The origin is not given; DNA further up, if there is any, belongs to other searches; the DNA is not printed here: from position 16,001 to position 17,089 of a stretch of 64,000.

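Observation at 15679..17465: Stand-alone nicotianamine-synthase-like gene under a near-consensus Fur box, with no opine dehydrogenase partner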

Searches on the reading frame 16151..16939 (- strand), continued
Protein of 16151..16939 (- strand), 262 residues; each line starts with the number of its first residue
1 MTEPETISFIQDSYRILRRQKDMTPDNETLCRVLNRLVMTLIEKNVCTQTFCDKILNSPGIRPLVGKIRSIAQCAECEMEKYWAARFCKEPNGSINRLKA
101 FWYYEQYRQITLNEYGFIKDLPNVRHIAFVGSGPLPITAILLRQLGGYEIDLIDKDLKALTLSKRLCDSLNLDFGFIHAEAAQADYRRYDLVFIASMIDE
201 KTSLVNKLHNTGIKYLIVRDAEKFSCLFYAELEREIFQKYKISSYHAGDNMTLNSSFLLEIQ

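Call 23: search_protein_families(library=pfam, proteins=[L047:10770-12155:+, L027:4090-4599:+, L024:8768-9742:-, L025:14175-15053:+, L030:5612-6427:-, L038:5886-6659:-, L034:1834-2874:+, L026:8839-9888:-, L040:12883-13533:+, L037:13501-14535:-], max_evalue=0.0001)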
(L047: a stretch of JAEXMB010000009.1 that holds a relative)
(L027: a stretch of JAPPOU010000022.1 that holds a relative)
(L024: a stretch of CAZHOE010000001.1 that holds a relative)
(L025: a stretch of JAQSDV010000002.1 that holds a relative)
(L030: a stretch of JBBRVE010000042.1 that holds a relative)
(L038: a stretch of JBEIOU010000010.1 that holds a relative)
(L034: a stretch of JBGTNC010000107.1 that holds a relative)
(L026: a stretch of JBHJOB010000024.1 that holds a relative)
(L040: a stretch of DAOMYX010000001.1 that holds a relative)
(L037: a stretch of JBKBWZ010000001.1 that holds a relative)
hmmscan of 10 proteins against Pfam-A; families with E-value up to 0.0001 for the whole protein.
L047:10770-12155:+ (461 aa): 2 families
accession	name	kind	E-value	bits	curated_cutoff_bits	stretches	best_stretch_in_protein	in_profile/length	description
PF01546.33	Peptidase_M20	-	2.4e-31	109.7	24.6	1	95-404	2-187/206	Peptidase family M20/M25/M40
PF07687.19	M20_dimer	-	1.4e-17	64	21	1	208-312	1-102/107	Peptidase dimerisation domain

L027:4090-4599:+ (169 aa): 6 families
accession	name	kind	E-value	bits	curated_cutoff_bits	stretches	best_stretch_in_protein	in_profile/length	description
PF00583.31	Acetyltransf_1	-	9.2e-19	68.3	20.7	1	58-144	29-116/116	Acetyltransferase (GNAT) family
PF13508.13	Acetyltransf_7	-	3e-14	53.6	27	1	64-145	5-83/84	Acetyltransferase (GNAT) domain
PF13673.13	Acetyltransf_10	-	4.5e-11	43.3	23.6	1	63-152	32-115/128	Acetyltransferase (GNAT) domain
PF08445.16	FR47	-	1.1e-09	38.6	22.1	1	88-147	22-80/86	FR47-like protein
PF13420.13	Acetyltransf_4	-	6.5e-06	26.7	24.3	1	72-160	59-152/155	Acetyltransferase (GNAT) domain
PF13302.13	Acetyltransf_3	-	2.1e-05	25.7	25.4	1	62-144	53-137/138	Acetyltransferase (GNAT) domain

L024:8768-9742:- (324 aa): 1 family
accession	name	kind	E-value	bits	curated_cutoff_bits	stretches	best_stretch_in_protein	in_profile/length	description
PF00248.27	Aldo_ket_red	-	5.7e-74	249.2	24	1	17-315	1-288/291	Aldo/keto reductase family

L025:14175-15053:+ (292 aa): 2 families
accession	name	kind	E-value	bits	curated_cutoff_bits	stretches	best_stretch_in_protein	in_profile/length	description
PF03819.22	MazG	-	3.4e-36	123.8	22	2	49-122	1-73/74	MazG nucleotide pyrophosphohydrolase domain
PF01503.22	PRA-PH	-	9.3e-07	29.6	21.3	1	193-250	30-85/86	Phosphoribosyl-ATP pyrophosphohydrolase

L030:5612-6427:- (271 aa): 1 family
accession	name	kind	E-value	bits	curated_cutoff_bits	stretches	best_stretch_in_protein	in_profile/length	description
PF00459.30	Inositol_P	-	5.5e-40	138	27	1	15-244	15-250/271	Inositol monophosphatase family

L038:5886-6659:- (257 aa): 4 families
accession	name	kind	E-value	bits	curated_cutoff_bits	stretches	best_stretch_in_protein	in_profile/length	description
PF05175.20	MTS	-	1.4e-15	57.8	23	1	37-134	20-114/170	Methyltransferase small domain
PF13847.12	Methyltransf_31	-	3.2e-07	30.6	27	1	51-174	6-109/145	Methyltransferase domain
PF13649.12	Methyltransf_25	-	1.7e-06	29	27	1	52-124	1-70/97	Methyltransferase domain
PF02384.22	N6_Mtase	-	8.4e-06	25.8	20.4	1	41-177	39-184/311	N-6 DNA Methylase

L034:1834-2874:+ (346 aa): 1 family
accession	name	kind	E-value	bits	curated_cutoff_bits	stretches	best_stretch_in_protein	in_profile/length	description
PF00348.22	polyprenyl_synt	-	4.2e-76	255.9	27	1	53-296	3-249/251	Polyprenyl synthetase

L026:8839-9888:- (349 aa): 3 families
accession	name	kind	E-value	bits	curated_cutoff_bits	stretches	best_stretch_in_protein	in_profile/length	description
PF01018.28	GTP1_OBG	-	4.3e-62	208.7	27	1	5-158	2-155/155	GTP1/OBG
PF01926.29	MMR_HSR1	-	2.9e-24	85.8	21.9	1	162-278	2-111/113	50S ribosome-binding GTPase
PF02421.24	FeoB_N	-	9.8e-08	32.1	27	1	164-248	5-90/156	Ferrous iron transport protein B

L040:12883-13533:+ (216 aa): 0 families

L037:13501-14535:- (344 aa): 1 family
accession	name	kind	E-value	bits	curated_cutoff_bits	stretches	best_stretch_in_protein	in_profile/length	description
PF01925.25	TauE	-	3.4e-26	92.8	32.6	1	54-295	3-232/237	Sulfite exporter TauE/SafE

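Call 25: find_encoding_contigs(protein=P0003, flank=8000, max_places=2)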
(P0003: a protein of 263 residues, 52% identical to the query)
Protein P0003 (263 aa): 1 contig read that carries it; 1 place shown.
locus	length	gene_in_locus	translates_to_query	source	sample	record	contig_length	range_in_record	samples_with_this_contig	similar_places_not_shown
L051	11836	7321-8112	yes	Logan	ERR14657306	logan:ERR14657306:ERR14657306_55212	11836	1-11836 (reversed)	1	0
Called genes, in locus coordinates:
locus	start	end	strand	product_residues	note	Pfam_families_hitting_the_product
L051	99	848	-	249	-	PF20772:TACO1_YebC_N, PF01709:Transcrip_reg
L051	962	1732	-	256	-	-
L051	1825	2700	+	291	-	PF06325:PrmA, PF01135:PCMT, PF10294:Methyltransf_16 (weak), PF13489:Methyltransf_23 (weak), PF05175:MTS, PF13847:Methyltransf_31, PF13649:Methyltransf_25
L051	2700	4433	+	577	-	PF01321:Creatinase_N, PF16189:Creatinase_N_2, PF00557:Peptidase_M24, PF16188:Peptidase_M24_C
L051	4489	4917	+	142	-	-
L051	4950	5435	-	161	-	PF13420:Acetyltransf_4, PF00583:Acetyltransf_1, PF13673:Acetyltransf_10, PF13508:Acetyltransf_7, PF08445:FR47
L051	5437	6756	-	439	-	PF01546:Peptidase_M20, PF07687:M20_dimer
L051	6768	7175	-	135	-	PF01475:FUR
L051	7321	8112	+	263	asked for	PF03059:NAS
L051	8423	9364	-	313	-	PF14903:WG_beta_rep (faint)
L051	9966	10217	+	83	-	-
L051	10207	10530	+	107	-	PF01381:HTH_3 (weak), PF13560:HTH_31 (faint)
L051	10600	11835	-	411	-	?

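Call 26: find_encoding_contigs(protein=P0007, flank=8000, max_places=2)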
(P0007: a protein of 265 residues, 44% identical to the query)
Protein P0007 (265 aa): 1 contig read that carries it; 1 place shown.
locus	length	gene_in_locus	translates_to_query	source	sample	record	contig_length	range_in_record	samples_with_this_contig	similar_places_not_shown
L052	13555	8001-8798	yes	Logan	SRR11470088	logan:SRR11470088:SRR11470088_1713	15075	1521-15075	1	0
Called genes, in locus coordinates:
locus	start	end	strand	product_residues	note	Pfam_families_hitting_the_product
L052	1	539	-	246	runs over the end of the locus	-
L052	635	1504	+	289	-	PF06325:PrmA, PF08241:Methyltransf_11 (faint), PF01135:PCMT (weak), PF05175:MTS, PF13489:Methyltransf_23, PF02475:TRM5-TYW2_MTfase, PF13847:Methyltransf_31, PF13649:Methyltransf_25, +1 more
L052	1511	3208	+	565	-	PF01321:Creatinase_N, PF16189:Creatinase_N_2, PF00557:Peptidase_M24, PF16188:Peptidase_M24_C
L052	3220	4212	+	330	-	PF00106:adh_short (weak), PF01073:3Beta_HSD, PF01370:Epimerase, PF02719:Polysacc_synt_2, PF04321:RmlD_sub_bind, PF07993:NAD_binding_4, PF16363:GDP_Man_Dehyd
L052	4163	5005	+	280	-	PF04765:TOD1_MUCI70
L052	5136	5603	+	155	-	-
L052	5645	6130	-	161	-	PF00583:Acetyltransf_1, PF13673:Acetyltransf_10, PF13508:Acetyltransf_7, PF08445:FR47 (weak)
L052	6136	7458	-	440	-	PF01546:Peptidase_M20, PF07687:M20_dimer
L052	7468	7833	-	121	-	PF01475:FUR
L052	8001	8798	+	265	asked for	PF03059:NAS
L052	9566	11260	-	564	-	PF03717:PBP_dimer, PF00905:Transpeptidase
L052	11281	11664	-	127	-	-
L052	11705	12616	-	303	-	PF01795:Methyltransf_5, PF13847:Methyltransf_31 (faint)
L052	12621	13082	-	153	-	PF02381:MraZ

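Call 27: find_encoding_contigs(protein=P0008, flank=8000, max_places=2)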
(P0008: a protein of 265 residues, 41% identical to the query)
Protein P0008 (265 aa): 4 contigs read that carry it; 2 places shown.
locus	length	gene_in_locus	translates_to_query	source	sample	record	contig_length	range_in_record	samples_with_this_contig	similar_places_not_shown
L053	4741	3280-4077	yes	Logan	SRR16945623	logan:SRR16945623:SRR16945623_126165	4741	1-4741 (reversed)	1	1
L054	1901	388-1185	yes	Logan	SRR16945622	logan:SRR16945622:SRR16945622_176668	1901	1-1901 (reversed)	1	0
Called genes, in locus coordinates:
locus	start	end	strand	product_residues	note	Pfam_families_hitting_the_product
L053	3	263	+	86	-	?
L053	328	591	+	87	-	-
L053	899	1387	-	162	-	PF13420:Acetyltransf_4, PF00583:Acetyltransf_1, PF13673:Acetyltransf_10, PF13508:Acetyltransf_7, PF08445:FR47 (weak)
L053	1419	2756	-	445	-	PF01546:Peptidase_M20, PF07687:M20_dimer (weak)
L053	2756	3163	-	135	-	PF01475:FUR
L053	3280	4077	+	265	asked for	PF03059:NAS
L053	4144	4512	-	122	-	PF02823:ATP-synt_DE_N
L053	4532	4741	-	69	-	?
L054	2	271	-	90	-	?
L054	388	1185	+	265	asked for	PF03059:NAS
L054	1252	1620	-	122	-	PF02823:ATP-synt_DE_N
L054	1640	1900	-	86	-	?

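Call 36: search_solved_structures(query=A1, max_evalue=1, show_alignments=5)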
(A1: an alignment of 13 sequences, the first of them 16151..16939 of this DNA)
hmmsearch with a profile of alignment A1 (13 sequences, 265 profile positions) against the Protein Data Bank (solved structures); distinct sequences matched with E-value up to 1: 16.
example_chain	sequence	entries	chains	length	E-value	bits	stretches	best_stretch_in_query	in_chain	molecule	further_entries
3fpe_A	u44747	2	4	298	2.8e-22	82.5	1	40-261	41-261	Putative uncharacterized protein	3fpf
3o31_A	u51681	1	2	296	2.2e-21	79.5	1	42-261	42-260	ThermoNicotianamine Synthase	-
3fpg_A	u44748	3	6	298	2.3e-21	79.5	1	42-261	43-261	Putative uncharacterized protein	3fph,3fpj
7c9m_A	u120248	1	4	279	1.2e-12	50.9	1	61-250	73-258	D-histidine 2-aminobutanoyltransferase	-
8zx0_A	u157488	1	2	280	1.2e-12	50.9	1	61-250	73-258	D-histidine 2-aminobutanoyltransferase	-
7c7m_A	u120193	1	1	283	1.3e-12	50.8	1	61-250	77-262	Staphylopine biosynthesis enzyme CntL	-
7c9k_A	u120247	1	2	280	3.2e-12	49.5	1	103-250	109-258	D-histidine 2-aminobutanoyltransferase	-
9vsk_A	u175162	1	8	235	0.11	14.9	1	139-186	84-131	Flavonoid 3',5'-methyltransferase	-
3c3y_A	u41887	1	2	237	0.21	14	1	116-184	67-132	O-methyltransferase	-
3dlc_A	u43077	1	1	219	0.36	13.3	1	123-191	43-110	Putative S-adenosyl-L-methionine-dependent Methyltransferase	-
8gxo_A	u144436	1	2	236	0.49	12.9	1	138-186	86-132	Caffeoyl-CoA O-methyltransferase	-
9uee_A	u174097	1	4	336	0.63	12.5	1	122-167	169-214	(R)-specific carbonyl reductase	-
4c4o_A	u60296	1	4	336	0.63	12.5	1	122-167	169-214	CARBONYL REDUCTASE CPCR2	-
3wle_A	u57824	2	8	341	0.64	12.5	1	122-167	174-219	(R)-specific carbonyl reductase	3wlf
3wnq_A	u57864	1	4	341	0.65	12.5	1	122-167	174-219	(R)-specific carbonyl reductase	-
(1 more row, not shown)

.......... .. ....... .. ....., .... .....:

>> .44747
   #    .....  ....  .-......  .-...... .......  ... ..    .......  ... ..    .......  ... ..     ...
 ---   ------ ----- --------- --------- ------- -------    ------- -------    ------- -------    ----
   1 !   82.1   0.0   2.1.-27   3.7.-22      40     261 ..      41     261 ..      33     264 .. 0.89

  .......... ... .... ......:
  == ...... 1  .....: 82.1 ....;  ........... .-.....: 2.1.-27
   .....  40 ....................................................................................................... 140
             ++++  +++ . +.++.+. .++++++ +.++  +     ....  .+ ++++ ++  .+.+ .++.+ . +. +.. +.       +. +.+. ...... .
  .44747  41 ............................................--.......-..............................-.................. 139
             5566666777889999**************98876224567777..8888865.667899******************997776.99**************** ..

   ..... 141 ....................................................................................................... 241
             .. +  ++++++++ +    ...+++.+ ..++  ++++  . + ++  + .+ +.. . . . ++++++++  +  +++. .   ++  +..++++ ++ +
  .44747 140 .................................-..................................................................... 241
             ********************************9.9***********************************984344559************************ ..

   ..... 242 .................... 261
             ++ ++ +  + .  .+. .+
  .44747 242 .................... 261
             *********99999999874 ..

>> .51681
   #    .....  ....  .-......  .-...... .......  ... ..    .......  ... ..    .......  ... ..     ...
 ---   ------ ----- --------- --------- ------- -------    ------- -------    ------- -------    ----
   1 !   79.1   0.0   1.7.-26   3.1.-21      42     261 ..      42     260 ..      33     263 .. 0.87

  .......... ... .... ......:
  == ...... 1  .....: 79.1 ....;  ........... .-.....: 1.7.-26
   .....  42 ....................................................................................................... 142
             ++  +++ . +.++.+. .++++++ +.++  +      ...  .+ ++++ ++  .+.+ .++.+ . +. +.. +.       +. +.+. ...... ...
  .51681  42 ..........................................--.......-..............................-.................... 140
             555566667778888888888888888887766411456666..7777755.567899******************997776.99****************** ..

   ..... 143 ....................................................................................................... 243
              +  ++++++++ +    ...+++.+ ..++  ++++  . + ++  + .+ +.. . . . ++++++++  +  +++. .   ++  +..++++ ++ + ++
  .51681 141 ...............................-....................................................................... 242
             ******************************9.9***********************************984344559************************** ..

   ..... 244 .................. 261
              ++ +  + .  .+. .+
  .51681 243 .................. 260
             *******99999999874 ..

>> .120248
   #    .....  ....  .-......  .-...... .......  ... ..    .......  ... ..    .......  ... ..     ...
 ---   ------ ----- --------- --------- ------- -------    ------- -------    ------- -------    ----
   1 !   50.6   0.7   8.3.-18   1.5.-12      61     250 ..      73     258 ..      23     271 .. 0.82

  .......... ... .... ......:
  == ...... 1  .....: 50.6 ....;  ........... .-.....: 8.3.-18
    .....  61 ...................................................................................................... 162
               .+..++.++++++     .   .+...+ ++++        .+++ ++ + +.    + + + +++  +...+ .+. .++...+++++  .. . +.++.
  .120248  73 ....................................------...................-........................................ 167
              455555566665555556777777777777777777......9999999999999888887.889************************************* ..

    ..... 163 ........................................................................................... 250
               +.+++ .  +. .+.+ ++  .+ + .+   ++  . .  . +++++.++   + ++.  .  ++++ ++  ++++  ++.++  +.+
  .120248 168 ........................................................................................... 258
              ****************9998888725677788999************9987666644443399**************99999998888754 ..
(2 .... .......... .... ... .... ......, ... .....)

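Call 39: search_protein_families(library=ncbifam, proteins=[L027:4090-4599:+, L024:8768-9742:-, L047:10770-12155:+, L014:6648-7772:+], max_evalue=0.00001)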
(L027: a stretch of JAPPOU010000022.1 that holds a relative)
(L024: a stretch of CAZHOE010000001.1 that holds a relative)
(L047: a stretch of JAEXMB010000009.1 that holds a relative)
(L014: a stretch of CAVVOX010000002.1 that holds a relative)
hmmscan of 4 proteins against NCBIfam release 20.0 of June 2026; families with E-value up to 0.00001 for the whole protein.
L027:4090-4599:+ (169 aa): 10 families
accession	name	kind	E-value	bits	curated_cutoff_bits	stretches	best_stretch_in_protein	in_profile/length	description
TIGR01575.1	rimI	equivalog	4.3e-13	49.6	86.4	1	55-149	25-117/132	ribosomal protein S18-alanine N-acetyltransferase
NF053587.1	SpmdActasePaiA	equivalog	4.4e-12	46.1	250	1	85-157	88-160/172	spermidine/spermine N(1)-acetyltransferase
NF007025.1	PRK09491.1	equivalog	5.8e-10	39.3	173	1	71-150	48-126/145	ribosomal protein S18-alanine N-acetyltransferase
NF040503.1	resist_ArsN1a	equivalog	7e-09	35.6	170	1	73-165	59-156/159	arsinothricin resistance N-acetyltransferase ArsN1 family A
TIGR03448.1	mycothiol_MshD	equivalog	1.1e-08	34.7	163.1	1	64-148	202-289/294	mycothiol synthase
NF049894.1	CG3035_N_ac_Glu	equivalog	6.6e-08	32.1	280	1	83-152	228-297/300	N-acetylglutamate synthase, CG3035 family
NF007807.0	PRK10514.1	equivalog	1.4e-06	28.3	134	1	90-165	73-143/147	acetyltransferase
NF002959.0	PRK03624.1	equivalog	5.4e-06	26.2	124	1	93-146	78-131/147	GNAT family acetyltransferase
NF000487.1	stat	exception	6.2e-06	25.9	420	1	67-149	84-166/189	streptothricin N-acetyltransferase STAT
NF040501.1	resist_ArsN2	equivalog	6.3e-06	25.8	125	0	62-150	24-107/133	arsenic resistance N-acetyltransferase ArsN2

L024:8768-9742:- (324 aa): 7 families
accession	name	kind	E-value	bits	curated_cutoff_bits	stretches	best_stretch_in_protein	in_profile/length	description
NF007912.0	PRK10625.1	equivalog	7e-47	160.5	415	1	4-316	2-337/346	NADP(H)-dependent aldo-keto reductase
TIGR01293.1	Kv_beta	subfamily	6.2e-38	130.6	365.4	1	3-305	1-307/319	voltage-dependent potassium channel subunit beta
NF049922.1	MethglyxlRedYdjG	equivalog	2.8e-35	121.9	550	1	20-314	24-318/326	NADH-dependent methylglyoxal reductase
NF007388.0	PRK09912.1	subfamily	7.8e-35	120.4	448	1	3-314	13-329/346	L-glyceraldehyde 3-phosphate reductase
NF007695.0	PRK10376.1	subfamily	1e-24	87.1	280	2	21-217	29-216/290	oxidoreductase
NF008377.0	PRK11172.1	equivalog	1.6e-19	70.1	327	1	42-219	26-184/267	2,5-didehydrogluconate reductase DkgB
NF008598.0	PRK11565.1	equivalog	4.6e-08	32.5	425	1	27-169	23-149/275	2,5-didehydrogluconate reductase DkgA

L047:10770-12155:+ (461 aa): 43 families (the best 25 are shown)
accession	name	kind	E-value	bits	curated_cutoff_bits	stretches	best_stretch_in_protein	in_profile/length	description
NF009557.0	PRK13009.1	equivalog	2.7e-98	329.6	284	1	19-440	5-374/377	succinyl-diaminopimelate desuccinylase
TIGR01246.1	dapE_proteo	equivalog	1.1e-79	268.1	361.8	1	22-439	4-369/370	succinyl-diaminopimelate desuccinylase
TIGR01910.1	DapE-ArgE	subfamily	1.7e-43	149.2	217.6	1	22-380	3-339/373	ArgE/DapE family deacylase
NF006399.0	PRK08651.1-2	equivalog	1.5e-36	126.3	381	1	20-378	7-360/405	succinyl-diaminopimelate desuccinylase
NF010589.0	PRK13983.1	equivalog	1.7e-31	109.6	333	1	13-375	10-363/409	M20 family metallo-hydrolase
NF005710.0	PRK07522.1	subfamily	6.5e-29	101.3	412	1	90-379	69-346/391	acetylornithine deacetylase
NF006365.0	PRK08588.1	subfamily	7.1e-29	101.3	289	1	87-339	61-305/383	succinyl-diaminopimelate desuccinylase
TIGR01892.1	AcOrn-deacetyl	equivalog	6.5e-25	87.9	297.7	1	87-311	54-271/365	acetylornithine deacetylase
NF003474.0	PRK05111.1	equivalog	2.1e-23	82.9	460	1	23-312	12-285/383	acetylornithine deacetylase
NF006400.0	PRK08651.1-3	equivalog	5.2e-23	81.5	374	1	88-229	81-213/410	succinyl-diaminopimelate desuccinylase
NF005913.0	PRK07906.1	subfamily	4.8e-22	78.2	382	1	6-256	4-249/442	hypothetical protein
NF005914.0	PRK07907.1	subfamily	9e-22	77.5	300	1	19-256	20-246/456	hypothetical protein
NF009555.0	PRK13004.1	equivalog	1.2e-20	73.8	321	1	87-230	66-200/399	YgeY family selenium metabolism-linked hydrolase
NF009558.0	PRK13013.1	equivalog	1.8e-20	73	428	1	13-222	12-211/429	acetylornithine deacetylase/succinyl-diaminopimelate desuccinylase family protein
NF005306.0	PRK06837.1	subfamily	3.4e-18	65.7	376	1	91-376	98-375/427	ArgE/DapE family deacylase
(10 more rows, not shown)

L014:6648-7772:+ (374 aa): 49 families (the best 25 are shown)
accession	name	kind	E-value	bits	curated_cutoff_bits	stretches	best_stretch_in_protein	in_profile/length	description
TIGR01910.1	DapE-ArgE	subfamily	8.4e-69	232.5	217.6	1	5-361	1-371/373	ArgE/DapE family deacylase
NF006399.0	PRK08651.1-2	equivalog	8.2e-67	226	381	2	5-224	7-226/405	succinyl-diaminopimelate desuccinylase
NF006365.0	PRK08588.1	subfamily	1.4e-65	222.1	289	1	5-371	10-380/383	succinyl-diaminopimelate desuccinylase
TIGR01892.1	AcOrn-deacetyl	equivalog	3.7e-61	207.2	297.7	1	8-368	3-365/365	acetylornithine deacetylase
NF003474.0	PRK05111.1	equivalog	7.1e-56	189.7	460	1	28-372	37-381/383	acetylornithine deacetylase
NF005710.0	PRK07522.1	subfamily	1.1e-55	189.4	412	1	5-370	11-387/391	acetylornithine deacetylase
NF006400.0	PRK08651.1-3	equivalog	1.3e-46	159.2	374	1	10-370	18-405/410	succinyl-diaminopimelate desuccinylase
NF009557.0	PRK13009.1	equivalog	2.5e-46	158.5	284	1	2-371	3-374/377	succinyl-diaminopimelate desuccinylase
NF009558.0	PRK13013.1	equivalog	8.1e-45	153.3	428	1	5-244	19-269/429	acetylornithine deacetylase/succinyl-diaminopimelate desuccinylase family protein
NF005913.0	PRK07906.1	subfamily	1.3e-44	152.6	382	1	4-213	17-242/442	hypothetical protein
NF009555.0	PRK13004.1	equivalog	2.8e-38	131.8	321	1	5-372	18-396/399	YgeY family selenium metabolism-linked hydrolase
TIGR01246.1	dapE_proteo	equivalog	9.7e-38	130.1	361.8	1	5-370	2-369/370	succinyl-diaminopimelate desuccinylase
TIGR01900.1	dapE-gram_pos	equivalog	3.8e-35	121.4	304.2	1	3-365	4-347/351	succinyl-diaminopimelate desuccinylase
NF005373.0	PRK06915.1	equivalog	3.4e-34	118.5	428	1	49-373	79-419/422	peptidase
NF005306.0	PRK06837.1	subfamily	4.3e-34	118.1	376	1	49-372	82-422/427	ArgE/DapE family deacylase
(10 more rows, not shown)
